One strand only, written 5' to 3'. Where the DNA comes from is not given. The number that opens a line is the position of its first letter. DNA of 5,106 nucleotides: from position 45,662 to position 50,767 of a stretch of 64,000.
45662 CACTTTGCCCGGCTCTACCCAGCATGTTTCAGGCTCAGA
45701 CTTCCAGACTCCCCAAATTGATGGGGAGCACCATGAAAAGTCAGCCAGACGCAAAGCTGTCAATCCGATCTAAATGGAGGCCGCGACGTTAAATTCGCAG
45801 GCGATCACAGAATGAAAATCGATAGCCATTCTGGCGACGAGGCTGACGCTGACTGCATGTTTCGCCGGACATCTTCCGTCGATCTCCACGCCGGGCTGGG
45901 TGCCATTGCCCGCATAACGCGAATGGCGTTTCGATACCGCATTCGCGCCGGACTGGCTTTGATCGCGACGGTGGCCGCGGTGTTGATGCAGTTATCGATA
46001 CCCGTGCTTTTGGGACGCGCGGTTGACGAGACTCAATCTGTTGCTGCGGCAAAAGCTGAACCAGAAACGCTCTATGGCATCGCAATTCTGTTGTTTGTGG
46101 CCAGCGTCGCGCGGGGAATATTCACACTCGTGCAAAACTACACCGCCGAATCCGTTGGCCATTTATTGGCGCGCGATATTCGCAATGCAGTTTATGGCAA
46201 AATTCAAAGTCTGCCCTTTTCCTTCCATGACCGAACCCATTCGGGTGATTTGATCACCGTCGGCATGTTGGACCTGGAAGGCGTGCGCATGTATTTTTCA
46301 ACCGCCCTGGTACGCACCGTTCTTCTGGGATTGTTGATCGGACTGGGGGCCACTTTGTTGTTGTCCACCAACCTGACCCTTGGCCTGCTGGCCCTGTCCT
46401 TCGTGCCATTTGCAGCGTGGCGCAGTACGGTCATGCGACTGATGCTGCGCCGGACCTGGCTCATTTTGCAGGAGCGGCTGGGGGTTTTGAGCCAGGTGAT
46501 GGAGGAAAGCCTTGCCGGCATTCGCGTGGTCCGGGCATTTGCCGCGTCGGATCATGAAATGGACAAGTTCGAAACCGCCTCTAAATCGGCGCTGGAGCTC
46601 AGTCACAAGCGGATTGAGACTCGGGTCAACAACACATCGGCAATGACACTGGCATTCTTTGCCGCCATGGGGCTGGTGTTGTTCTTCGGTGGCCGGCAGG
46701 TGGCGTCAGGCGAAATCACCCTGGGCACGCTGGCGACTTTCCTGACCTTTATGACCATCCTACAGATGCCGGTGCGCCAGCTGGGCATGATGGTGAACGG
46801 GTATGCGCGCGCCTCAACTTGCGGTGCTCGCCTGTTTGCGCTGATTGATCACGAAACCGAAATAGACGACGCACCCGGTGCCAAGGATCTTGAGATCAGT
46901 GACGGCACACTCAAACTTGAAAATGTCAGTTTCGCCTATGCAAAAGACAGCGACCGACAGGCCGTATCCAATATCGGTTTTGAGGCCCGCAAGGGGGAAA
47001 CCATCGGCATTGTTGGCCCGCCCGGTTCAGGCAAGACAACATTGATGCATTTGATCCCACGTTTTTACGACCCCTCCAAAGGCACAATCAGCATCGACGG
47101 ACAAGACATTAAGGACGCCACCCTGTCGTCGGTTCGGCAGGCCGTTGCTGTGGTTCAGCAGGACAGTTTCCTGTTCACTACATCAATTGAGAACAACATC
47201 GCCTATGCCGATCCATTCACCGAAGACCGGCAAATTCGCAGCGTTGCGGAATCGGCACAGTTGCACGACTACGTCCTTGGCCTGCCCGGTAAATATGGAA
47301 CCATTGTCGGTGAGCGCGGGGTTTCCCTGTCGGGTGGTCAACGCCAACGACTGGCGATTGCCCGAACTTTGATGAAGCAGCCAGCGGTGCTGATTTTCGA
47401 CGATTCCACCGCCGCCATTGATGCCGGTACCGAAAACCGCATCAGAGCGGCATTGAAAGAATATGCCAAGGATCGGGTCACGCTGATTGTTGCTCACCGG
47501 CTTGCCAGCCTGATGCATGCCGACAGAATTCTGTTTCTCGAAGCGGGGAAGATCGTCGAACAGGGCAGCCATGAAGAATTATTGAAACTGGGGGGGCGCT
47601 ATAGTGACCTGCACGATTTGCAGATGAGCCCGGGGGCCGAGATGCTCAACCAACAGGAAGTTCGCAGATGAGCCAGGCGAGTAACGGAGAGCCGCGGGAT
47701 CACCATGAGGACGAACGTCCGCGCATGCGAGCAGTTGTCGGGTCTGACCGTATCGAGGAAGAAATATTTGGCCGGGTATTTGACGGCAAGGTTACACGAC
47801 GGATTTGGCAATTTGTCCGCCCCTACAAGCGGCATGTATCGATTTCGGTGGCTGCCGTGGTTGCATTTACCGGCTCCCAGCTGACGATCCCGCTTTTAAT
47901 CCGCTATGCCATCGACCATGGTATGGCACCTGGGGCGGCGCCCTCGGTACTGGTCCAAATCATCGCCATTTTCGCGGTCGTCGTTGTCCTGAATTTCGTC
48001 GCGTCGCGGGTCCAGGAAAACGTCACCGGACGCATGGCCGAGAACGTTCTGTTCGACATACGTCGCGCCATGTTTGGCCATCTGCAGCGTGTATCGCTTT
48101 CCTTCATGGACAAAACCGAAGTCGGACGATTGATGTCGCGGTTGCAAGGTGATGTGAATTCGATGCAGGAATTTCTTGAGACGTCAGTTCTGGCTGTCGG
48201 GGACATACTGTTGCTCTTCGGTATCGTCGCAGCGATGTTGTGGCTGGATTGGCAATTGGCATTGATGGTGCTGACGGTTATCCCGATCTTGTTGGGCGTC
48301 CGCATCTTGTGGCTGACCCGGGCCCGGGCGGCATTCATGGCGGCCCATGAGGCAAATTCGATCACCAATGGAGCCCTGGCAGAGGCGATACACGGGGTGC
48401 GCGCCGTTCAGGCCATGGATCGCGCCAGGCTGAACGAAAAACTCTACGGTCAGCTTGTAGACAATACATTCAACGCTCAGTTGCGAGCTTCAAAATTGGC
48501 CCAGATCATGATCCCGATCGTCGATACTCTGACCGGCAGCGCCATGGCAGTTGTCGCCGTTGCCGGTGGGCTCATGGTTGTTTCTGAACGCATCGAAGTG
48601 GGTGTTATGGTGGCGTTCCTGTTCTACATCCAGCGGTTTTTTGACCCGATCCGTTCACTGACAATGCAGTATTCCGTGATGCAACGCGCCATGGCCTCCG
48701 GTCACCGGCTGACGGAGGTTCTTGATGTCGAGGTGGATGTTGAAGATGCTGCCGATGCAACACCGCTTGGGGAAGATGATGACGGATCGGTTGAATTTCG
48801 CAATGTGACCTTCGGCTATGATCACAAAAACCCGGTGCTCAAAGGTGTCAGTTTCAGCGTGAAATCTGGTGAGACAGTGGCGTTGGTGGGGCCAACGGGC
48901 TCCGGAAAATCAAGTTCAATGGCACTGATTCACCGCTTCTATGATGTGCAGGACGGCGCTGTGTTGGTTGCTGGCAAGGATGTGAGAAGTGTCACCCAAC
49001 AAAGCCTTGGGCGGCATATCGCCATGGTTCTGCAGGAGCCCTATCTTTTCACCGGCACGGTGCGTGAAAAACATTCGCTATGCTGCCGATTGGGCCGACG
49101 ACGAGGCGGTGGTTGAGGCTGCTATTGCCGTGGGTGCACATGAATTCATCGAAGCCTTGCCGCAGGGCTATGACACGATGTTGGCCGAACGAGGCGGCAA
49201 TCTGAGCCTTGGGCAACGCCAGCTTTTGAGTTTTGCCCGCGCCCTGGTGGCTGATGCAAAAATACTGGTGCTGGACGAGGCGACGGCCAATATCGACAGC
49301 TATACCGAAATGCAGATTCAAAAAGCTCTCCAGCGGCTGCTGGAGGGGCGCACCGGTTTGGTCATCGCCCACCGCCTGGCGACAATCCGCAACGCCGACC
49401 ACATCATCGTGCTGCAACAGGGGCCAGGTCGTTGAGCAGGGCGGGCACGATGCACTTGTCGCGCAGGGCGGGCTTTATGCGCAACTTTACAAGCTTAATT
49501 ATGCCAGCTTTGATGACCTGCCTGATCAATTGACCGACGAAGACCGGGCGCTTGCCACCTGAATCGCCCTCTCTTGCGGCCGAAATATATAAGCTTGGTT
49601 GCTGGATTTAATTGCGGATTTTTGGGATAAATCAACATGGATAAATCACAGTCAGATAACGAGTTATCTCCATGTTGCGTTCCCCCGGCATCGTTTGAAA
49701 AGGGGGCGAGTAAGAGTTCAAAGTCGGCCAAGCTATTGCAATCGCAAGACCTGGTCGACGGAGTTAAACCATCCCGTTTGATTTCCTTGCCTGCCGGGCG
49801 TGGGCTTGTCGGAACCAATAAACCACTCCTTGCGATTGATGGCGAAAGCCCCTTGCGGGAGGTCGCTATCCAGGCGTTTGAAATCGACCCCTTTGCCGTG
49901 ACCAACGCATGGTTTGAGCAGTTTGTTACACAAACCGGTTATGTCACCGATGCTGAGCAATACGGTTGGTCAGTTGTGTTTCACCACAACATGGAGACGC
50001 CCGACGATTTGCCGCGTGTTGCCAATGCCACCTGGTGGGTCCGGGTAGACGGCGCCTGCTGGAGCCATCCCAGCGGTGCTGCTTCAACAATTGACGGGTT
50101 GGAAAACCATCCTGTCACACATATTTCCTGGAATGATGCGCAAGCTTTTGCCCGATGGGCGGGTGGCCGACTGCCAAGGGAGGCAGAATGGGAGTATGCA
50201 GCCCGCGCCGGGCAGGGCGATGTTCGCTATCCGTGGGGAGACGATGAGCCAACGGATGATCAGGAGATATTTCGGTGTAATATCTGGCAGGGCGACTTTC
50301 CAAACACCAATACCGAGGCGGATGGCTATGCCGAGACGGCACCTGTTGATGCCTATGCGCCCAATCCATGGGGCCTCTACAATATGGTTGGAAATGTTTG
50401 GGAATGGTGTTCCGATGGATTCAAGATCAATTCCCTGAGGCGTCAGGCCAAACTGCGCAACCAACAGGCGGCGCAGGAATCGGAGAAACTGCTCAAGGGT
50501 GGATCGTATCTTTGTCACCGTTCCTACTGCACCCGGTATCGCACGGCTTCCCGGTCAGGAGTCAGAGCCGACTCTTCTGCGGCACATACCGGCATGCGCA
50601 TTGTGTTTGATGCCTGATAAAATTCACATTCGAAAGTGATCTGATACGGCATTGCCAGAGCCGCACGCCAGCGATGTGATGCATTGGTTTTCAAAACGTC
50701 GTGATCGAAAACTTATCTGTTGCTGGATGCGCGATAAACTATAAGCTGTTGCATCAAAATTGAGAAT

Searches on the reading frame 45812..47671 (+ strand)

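Call 33: search_protein_families(library=pfam, proteins=[window:45812-47671:+], max_evalue=0.001)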
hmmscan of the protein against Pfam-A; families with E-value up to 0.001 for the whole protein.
window:45812-47671:+ (619 aa): 4 families
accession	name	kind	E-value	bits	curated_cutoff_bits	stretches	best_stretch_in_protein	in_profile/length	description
PF00664.28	ABC_membrane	-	1.2e-38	133.9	28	1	48-321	3-274/274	ABC transporter transmembrane region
PF00005.33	ABC_tran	-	2.4e-32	112.8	25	1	386-534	2-137/137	ABC transporter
PF02463.25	SMC_N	-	1.1e-05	25.5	40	0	426-574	111-209/220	RecF/RecN/SMC N terminal domain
PF13191.12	AAA_16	-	0.00018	22.5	32.6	1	396-550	25-158/167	AAA ATPase domain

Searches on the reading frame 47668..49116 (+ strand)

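Call 43: search_protein_families(library=ncbifam, proteins=[window:47668-49116:+], max_evalue=1e-10)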
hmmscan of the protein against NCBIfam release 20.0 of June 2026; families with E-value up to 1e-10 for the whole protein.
window:47668-49116:+ (482 aa): 44 families (the best 25 are shown)
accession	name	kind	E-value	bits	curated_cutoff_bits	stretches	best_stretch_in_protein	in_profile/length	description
TIGR02204.1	MsbA_rel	hypoth_equivalog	6.3e-71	239.7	780.4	1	44-467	7-432/576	ABC transporter, permease/ATP-binding protein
TIGR02203.1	MsbA_lipidA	equivalog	1.4e-68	231.8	602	1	44-467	3-425/572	lipid A export permease/ATP-binding protein MsbA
NF052233.1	CphA_assoc_ABC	equivalog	2.4e-65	221.3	880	1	43-467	172-600/766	cyanophycin metabolism-associated ABC transporter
TIGR00958.1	3a01208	subfamily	1.1e-60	205.8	874.6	1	40-468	146-574/711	antigen peptide transporter 2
NF045513.1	HepA_fam_ABC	equivalog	2.8e-56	191.2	725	1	95-468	94-467/610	heterocyst formation ABC transporter subunit HepA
NF008381.0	PRK11176.1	equivalog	3.4e-55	187.5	867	1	42-466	12-434/582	lipid A ABC transporter ATP-binding protein/permease MsbA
NF008056.1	PRK10790.1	equivalog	3.5e-52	177.7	746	1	44-470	12-436/584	SmdB family multidrug efflux ABC transporter permease/ATP-binding protein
NF010178.0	PRK13657.1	equivalog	1.4e-50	172.4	733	1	42-468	6-428/588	glucan ABC transporter ATP-binding protein/ permease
TIGR03375.1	type_I_sec_LssB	subfamily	1e-49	169.5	693.1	1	71-467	165-559/696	type I secretion system permease/ATPase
TIGR02857.1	CydD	equivalog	1.3e-47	163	435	1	54-468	2-415/529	thiol reductant ABC exporter subunit CydD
TIGR01846.1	type_I_sec_HlyB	subfamily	3.2e-47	161.2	725.55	1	58-472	142-554/694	type I secretion system permease/ATPase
TIGR03796.1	NHLM_micro_ABC1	equivalog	2.2e-46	158.4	853.3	1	42-471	141-575/710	NHLP family bacteriocin export ABC transporter peptidase/permease/ATPase subunit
TIGR01193.1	bacteriocin_ABC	subfamily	3.7e-46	158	523.85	1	96-468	200-567/708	peptide cleavage/export ABC transporter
NF000475.1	tet_ABC_46_B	exception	1.7e-45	155.7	1250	1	75-467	36-431/578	tetracycline efflux ABC transporter Tet(46) subunit B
NF008364.0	PRK11160.1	equivalog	5.7e-39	134.2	630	1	111-472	74-437/575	heme ABC transporter ATP-binding protein/permease CydC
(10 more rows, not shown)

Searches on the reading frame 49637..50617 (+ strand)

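Call 43: search_protein_families(library=ncbifam, proteins=[window:49637-50617:+], max_evalue=1e-10)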
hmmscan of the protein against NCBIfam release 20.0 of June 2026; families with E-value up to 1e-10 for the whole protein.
window:49637-50617:+ (326 aa): 5 families
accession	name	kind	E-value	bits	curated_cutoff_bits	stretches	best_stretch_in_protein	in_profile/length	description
TIGR03525.2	GldK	equivalog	1.3e-35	123.6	350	1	157-325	219-406/408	T9SS ring complex lipoprotein PorK/GldK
TIGR03440.2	egtB_TIGR03440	equivalog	2.2e-31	109.4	360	1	45-298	170-391/413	ergothioneine biosynthesis protein EgtB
NF041186.1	SenA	equivalog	8.8e-30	104.3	420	1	44-303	166-365/382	selenoneine synthase SenA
NF051459.1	pyoverdine_PvdO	equivalog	1.3e-18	67.1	500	1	156-267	116-224/280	dihydropyoverdine dehydrogenase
TIGR04344.1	ovoA_Nterm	equivalog_domain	9.8e-15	54.4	400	1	61-323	205-444/444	5-histidylcysteine sulfoxide synthase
